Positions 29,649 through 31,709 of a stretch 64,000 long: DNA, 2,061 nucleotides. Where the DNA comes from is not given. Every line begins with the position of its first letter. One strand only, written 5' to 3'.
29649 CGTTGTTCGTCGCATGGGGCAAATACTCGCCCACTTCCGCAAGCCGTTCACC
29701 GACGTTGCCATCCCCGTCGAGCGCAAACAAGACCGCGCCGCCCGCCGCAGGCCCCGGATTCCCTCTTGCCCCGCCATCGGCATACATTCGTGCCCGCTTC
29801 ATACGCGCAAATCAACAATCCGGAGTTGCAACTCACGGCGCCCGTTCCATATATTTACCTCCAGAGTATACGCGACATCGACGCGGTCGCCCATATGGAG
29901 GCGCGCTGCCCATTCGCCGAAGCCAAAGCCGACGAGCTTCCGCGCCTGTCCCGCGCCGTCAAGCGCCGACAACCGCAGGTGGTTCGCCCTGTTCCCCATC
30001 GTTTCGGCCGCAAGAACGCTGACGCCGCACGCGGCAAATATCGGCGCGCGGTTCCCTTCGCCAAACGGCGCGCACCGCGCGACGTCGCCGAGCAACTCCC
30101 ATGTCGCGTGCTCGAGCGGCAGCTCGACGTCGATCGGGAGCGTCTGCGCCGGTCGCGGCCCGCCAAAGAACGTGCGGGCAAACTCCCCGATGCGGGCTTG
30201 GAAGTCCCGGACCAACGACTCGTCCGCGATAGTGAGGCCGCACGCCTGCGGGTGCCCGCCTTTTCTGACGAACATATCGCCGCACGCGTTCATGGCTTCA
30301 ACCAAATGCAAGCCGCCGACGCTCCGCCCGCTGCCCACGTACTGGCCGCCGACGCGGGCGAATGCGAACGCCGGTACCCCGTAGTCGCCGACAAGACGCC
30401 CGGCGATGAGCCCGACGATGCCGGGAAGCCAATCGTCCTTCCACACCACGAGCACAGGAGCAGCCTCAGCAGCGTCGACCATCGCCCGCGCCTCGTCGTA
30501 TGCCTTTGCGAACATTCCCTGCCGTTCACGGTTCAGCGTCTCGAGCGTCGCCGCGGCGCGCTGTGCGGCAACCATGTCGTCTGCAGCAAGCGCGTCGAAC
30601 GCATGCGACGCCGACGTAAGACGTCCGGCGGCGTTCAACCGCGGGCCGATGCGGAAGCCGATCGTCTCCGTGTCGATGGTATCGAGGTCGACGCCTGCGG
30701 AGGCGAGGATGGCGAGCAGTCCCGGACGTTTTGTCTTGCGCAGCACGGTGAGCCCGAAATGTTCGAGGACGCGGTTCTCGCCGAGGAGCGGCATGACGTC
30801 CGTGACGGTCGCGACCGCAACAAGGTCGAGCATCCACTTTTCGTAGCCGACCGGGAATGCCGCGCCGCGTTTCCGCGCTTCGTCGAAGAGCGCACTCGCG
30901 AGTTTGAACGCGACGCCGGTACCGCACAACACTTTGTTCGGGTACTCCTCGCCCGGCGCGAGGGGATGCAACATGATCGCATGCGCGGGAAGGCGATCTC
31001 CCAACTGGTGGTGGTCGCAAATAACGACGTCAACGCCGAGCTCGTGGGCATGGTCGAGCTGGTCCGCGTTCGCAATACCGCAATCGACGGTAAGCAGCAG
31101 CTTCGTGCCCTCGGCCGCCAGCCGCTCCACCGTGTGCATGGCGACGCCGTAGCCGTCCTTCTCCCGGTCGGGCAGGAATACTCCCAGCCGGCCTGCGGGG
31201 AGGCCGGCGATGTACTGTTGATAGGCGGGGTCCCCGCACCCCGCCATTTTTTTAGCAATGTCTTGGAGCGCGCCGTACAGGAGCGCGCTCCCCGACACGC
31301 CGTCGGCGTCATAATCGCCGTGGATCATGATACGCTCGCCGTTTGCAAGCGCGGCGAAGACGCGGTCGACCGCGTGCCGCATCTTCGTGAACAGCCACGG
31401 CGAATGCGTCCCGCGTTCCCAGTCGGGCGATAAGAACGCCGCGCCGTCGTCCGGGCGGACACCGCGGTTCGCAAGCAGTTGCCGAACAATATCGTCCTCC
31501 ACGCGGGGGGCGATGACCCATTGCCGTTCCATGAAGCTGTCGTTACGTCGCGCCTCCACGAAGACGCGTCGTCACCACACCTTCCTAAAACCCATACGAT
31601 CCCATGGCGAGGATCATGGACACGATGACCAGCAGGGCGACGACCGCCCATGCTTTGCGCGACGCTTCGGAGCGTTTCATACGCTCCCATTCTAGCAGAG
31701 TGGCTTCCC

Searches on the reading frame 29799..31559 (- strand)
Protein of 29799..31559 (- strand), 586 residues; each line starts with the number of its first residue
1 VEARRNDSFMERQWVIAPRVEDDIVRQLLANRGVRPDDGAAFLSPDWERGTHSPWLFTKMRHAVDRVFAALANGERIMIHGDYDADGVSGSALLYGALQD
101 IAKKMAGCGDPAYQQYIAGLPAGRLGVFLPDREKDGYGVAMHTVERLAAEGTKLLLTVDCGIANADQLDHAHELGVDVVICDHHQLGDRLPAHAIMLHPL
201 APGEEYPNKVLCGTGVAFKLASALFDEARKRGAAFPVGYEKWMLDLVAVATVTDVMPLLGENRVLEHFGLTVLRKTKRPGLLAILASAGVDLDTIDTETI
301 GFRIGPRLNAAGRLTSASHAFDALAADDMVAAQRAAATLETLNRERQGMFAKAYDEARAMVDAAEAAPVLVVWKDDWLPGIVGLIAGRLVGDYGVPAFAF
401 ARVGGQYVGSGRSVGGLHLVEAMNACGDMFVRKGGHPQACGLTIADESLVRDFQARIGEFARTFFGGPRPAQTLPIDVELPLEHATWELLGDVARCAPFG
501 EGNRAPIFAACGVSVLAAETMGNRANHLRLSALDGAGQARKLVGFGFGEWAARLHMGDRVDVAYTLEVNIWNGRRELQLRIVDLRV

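Call 13: find_encoding_contigs(protein=window:29799-31559:-, flank=3000, max_places=6)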
Protein window:29799-31559:- (586 aa): no gene with exactly this product is on record in the collection.

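Call 15: find_homologous_proteins(query=window:29799-31559:-)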
Query window:29799-31559:- (586 aa): 5635 proteins with E <= 0.001 among 8000 candidates; the best 120 are listed.
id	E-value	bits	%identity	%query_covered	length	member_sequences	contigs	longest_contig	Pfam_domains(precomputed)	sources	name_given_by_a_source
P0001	0.0e+0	1311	100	98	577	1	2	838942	PF01368.28,PF17768.8,PF02272.25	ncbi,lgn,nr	ncbi:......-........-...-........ exonuclease RecJ [Candidatus Uhrbacteria bacterium]|nr:single-stra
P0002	2.0e-268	910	73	98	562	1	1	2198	PF01368.28,PF17768.8,PF02272.25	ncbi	-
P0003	9.7e-259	878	69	98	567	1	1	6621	PF01368.28,PF17768.8,PF02272.25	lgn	-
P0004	4.5e-258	876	68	98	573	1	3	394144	PF01368.28,PF17768.8,PF02272.25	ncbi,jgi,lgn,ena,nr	ncbi:TPA: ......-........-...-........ exonuclease RecJ [Candidatus Uhrbacteria bacterium]|nr:single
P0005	1.3e-255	868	67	98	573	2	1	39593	PF01368.28,PF17768.8,PF02272.25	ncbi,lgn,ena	-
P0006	8.1e-255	865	65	97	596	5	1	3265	PF01368.28,PF17768.8,PF02272.25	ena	-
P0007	6.4e-253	859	68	98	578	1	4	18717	PF01368.28,PF17768.8,PF02272.25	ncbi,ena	-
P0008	4.7e-252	856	67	98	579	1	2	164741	PF01368.28,PF17768.8,PF02272.25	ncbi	-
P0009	5.2e-251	852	66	98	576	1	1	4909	PF01368.28,PF17768.8,PF02272.25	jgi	jgi:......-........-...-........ exonuclease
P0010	5.2e-251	852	67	97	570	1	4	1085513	PF01368.28,PF17768.8,PF02272.25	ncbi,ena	-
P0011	3.8e-250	849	66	98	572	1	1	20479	PF01368.28,PF17768.8,PF02272.25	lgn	-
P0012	6.4e-250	849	67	98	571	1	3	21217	PF01368.28,PF17768.8,PF02272.25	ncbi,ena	-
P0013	5.2e-249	846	65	98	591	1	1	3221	PF01368.28,PF17768.8,PF02272.25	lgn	-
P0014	1.0e-248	845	64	98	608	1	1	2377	PF01368.28,PF17768.8,PF02272.25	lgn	-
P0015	8.6e-248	842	65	98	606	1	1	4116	PF01368.28,PF17768.8,PF02272.25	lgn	-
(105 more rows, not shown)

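Call 51: find_encoding_contigs(protein=P0008, flank=10000, max_places=1)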
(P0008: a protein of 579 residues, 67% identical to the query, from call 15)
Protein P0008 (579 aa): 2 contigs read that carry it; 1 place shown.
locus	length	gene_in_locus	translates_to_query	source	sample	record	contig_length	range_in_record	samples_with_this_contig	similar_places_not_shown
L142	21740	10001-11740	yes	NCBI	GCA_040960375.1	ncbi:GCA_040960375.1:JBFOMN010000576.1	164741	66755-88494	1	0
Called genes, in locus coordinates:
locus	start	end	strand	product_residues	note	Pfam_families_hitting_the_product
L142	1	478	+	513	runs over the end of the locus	PF26449:DUF8128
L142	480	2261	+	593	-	PF02534:T4SS-DNA_transf (weak), PF10412:TrwB_AAD_bind, PF12696:TraG-D_C (weak)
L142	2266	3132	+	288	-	PF10672:Methyltrans_SAM, PF03602:Cons_hypoth95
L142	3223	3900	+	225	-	PF00849:PseudoU_synth_2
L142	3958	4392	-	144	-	-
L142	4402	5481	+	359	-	PF02540:NAD_synthase (faint), PF03054:tRNA_Me_trans, PF20259:tRNA_Me_trans_M, PF20258:tRNA_Me_trans_C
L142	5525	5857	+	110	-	-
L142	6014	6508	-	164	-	PF03118:RNA_pol_A_CTD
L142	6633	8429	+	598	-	PF00009:GTP_EFTU, PF01926:MMR_HSR1 (weak), PF03144:GTP_EFTU_D2, PF00679:EFG_C, PF06421:LepA_C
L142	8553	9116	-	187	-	PF00625:Guanylate_kin, PF13671:AAA_33 (faint)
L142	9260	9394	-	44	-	-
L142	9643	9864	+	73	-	-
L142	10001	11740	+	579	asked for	PF01368:DHH, PF02272:DHHA1, PF17768:RecJ_OB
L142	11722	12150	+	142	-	PF00075:RNase_H (weak), PF13456:RVT_3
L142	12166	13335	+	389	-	PF11104:PilM_2, PF14450:FtsA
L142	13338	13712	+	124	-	-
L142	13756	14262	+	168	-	-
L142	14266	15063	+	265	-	PF06750:A24_N_bact, PF01478:Peptidase_A24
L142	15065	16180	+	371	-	-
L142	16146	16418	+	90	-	-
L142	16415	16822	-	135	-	PF00472:RF-1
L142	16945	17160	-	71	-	-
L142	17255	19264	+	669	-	PF22745:Nlig-Ia, PF01653:DNA_ligase_aden, PF03120:OB_DNA_ligase, PF03119:DNA_ligase_ZBD (weak), PF14520:HHH_5 (faint), PF12826:HHH_2, PF00533:BRCT, PF12738:PTCB-BRCT (weak)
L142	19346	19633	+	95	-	PF02686:GatC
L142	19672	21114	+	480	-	PF01425:Amidase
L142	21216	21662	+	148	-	-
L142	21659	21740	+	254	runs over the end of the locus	PF01790:LGT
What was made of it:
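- The next ORF starts 8 nt downstream on the same strand, and the gatA-orf-lgt order is conserved in L142 (call 51).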

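Call 52: find_encoding_contigs(protein=P0004, flank=10000, max_places=1)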
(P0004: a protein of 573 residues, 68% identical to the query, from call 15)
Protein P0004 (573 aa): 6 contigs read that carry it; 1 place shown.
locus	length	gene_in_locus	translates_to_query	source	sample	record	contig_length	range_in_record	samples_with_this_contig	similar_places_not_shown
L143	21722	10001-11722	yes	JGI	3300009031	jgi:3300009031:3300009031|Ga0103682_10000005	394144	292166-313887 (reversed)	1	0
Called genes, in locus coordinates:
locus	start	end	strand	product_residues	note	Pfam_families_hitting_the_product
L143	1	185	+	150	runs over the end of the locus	-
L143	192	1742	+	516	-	PF26449:DUF8128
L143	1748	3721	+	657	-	PF02534:T4SS-DNA_transf, PF10412:TrwB_AAD_bind, PF12696:TraG-D_C (weak)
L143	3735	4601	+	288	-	PF10672:Methyltrans_SAM, PF03602:Cons_hypoth95, PF09445:Methyltransf_15 (weak)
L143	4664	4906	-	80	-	-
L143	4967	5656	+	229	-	PF00849:PseudoU_synth_2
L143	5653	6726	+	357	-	PF02540:NAD_synthase (faint), PF03054:tRNA_Me_trans, PF20259:tRNA_Me_trans_M, PF20258:tRNA_Me_trans_C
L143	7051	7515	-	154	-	-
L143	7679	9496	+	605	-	PF00009:GTP_EFTU, PF01926:MMR_HSR1 (faint), PF22042:EF-G_D2 (faint), PF03144:GTP_EFTU_D2, PF00679:EFG_C, PF06421:LepA_C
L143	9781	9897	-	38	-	-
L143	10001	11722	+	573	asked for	PF01368:DHH, PF02272:DHHA1, PF17768:RecJ_OB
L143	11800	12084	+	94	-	-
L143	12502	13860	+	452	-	PF01541:GIY-YIG, PF27096:UvrC_M, PF02151:UVR, PF08459:UvrC_RNaseH_dom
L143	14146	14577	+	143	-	PF02381:MraZ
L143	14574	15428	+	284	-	PF01795:Methyltransf_5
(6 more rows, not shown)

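Call 53: find_encoding_contigs(protein=P0006, flank=3000, max_places=1)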
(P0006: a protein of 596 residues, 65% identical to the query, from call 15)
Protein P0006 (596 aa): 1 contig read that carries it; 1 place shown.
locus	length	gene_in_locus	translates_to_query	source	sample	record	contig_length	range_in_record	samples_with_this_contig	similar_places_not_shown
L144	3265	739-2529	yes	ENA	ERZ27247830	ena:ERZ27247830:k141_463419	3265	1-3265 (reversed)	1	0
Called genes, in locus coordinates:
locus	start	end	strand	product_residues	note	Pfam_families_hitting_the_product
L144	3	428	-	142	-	?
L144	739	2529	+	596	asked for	PF01368:DHH, PF02272:DHHA1, PF17768:RecJ_OB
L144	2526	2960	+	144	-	PF00075:RNase_H, PF13456:RVT_3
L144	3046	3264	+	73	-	?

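Call 70: search_solved_structures(query=window:29799-31559:-, show_alignments=1, max_evalue=1e-10)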
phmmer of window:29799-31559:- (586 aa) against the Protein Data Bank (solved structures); distinct sequences matched with E-value up to 1e-10: 4.
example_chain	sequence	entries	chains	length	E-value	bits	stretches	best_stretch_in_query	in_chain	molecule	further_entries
8y30_A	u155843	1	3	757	1e-71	245.4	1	24-584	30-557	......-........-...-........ exonuclease RecJ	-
5f54_A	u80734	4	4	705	5.6e-63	216.5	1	59-585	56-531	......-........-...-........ exonuclease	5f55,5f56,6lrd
2zxo_A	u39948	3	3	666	3.2e-54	187.5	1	60-585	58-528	Single-stranded DNA specific exonuclease RecJ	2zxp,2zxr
1ir6_A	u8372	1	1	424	2.5e-51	178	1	60-508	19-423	exonuclease RecJ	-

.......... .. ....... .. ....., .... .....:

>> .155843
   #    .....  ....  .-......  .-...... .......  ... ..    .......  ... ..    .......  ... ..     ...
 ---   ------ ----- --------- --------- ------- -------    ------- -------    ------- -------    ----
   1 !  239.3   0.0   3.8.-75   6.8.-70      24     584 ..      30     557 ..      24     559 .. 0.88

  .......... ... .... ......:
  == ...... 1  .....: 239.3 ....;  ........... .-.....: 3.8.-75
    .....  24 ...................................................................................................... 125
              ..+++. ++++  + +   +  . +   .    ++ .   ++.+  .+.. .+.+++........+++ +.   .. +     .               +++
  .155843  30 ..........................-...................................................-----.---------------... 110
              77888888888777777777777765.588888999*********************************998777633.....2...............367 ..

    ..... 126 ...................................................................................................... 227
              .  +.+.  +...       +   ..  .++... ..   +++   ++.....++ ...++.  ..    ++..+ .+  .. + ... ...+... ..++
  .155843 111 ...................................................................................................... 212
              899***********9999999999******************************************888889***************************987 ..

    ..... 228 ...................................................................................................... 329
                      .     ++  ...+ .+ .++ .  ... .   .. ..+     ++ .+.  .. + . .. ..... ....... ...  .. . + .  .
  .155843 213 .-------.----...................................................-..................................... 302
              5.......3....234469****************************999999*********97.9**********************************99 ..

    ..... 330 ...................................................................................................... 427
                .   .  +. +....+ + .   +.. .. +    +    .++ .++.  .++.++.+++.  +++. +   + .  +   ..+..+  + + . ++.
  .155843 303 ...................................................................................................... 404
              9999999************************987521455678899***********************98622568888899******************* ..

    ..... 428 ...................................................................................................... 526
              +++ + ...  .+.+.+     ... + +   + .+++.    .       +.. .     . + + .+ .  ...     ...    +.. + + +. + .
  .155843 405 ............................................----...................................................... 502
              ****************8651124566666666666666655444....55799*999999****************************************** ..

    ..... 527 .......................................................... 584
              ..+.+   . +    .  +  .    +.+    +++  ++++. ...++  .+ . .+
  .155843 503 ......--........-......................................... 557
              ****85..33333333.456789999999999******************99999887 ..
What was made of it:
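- RecJ is 20 aa longer than solved RecJ 8y30 at this segment (call 70).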

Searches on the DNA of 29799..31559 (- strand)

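Call 67: search_with_rna_model(model_id=R1, sources=[L137, L140, L142, L143, L144, L139, L002, L003, L005, L006, L007, L008, L009, L010, L011, L012, L013], max_evalue=1)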
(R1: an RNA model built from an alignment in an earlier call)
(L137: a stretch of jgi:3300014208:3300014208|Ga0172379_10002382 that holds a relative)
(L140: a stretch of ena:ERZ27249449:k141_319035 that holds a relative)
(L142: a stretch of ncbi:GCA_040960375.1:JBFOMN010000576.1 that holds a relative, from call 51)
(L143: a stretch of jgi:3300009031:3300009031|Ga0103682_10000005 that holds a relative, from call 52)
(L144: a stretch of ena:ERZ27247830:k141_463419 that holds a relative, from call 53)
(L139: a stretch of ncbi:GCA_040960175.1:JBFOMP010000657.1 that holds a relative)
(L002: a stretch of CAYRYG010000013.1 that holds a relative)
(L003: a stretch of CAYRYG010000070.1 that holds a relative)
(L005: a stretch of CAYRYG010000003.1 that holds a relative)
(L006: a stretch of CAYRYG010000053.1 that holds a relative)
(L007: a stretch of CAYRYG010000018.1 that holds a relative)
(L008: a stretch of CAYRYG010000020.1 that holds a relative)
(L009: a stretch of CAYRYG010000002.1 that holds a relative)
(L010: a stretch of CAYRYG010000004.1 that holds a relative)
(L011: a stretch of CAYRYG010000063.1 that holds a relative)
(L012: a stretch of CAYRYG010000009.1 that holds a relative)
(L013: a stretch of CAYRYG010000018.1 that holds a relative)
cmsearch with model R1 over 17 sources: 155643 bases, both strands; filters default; matches with E-value up to 1: 46.
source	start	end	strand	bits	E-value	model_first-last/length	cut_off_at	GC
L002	3320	3350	-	50.5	9.3e-11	1-31/31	no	0.77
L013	2253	2283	-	50.4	9.8e-11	1-31/31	no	0.81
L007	2708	2738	-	49.8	1.4e-10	1-31/31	no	0.81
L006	2510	2540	-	49.6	1.6e-10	1-31/31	no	0.77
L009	7925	7955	+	49.4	1.8e-10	1-31/31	no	0.74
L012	4077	4107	-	49.4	1.8e-10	1-31/31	no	0.74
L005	1645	1675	-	49.3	1.9e-10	1-31/31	no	0.77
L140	798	828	-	49.3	1.9e-10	1-31/31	no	0.77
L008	2994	3024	-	49.3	2e-10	1-31/31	no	0.77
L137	9957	9987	+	48.3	3.4e-10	1-31/31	no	0.68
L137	10772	10802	+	48.3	3.4e-10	1-31/31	no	0.68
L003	839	869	+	48.2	3.7e-10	1-31/31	no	0.71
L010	7007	7037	-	48.2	3.7e-10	1-31/31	no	0.71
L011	5360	5390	-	47.8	4.7e-10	1-31/31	no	0.74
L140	538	568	-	47.3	6.4e-10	1-31/31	no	0.81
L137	10646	10676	-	46.9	8e-10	1-31/31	no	0.74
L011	5139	5169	-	45.9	1.5e-09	1-31/31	no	0.71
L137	10680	10710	-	45.8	1.6e-09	1-31/31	no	0.71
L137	10363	10393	+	43.9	4.9e-09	1-31/31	no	0.81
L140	570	600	+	41.9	1.6e-08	1-31/31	no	0.74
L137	10331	10361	-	36.7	3.8e-07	1-31/31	no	0.68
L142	10289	10319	-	35.3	8.8e-07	1-31/31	no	0.71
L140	154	204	+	35.2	9.4e-07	1-31/31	no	0.73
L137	10591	10640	-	30.5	1.5e-05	1-31/31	no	0.74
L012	3342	3372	+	26.4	0.00019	1-31/31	no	0.65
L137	10713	10762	-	22.7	0.0018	1-31/31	no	0.76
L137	10777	10807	-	19.7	0.011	1-31/31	no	0.71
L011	5134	5164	+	18.6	0.02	1-31/31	no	0.68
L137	9898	9947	-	17.3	0.044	1-31/31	no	0.64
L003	844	874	-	15.2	0.16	1-31/31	no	0.71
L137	9962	9991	-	15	0.19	1-31/31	no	0.77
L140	539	563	+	14.5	0.24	7-31/31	no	0.8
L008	2995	3019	+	14.5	0.24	7-31/31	no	0.8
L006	2506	2535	+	14.5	0.25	1-31/31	no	0.8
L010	7002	7032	+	14.1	0.32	1-31/31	no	0.68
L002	3316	3345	+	13.8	0.37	1-31/31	no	0.77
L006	3967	3997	-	13.5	0.46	1-31/31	no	0.81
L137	10682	10705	+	12.8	0.68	8-31/31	no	0.79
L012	4079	4102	+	12.8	0.68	8-31/31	no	0.83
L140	800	823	+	12.8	0.68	8-31/31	no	0.83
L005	1647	1670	+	12.8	0.68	8-31/31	no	0.83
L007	2710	2733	+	12.8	0.68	8-31/31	no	0.83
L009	7930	7953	-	12.8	0.68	8-31/31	no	0.83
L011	5362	5385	+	12.8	0.68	8-31/31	no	0.83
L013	2255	2278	+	12.8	0.68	8-31/31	no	0.83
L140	502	526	-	12.5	0.84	1-31/31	no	0.76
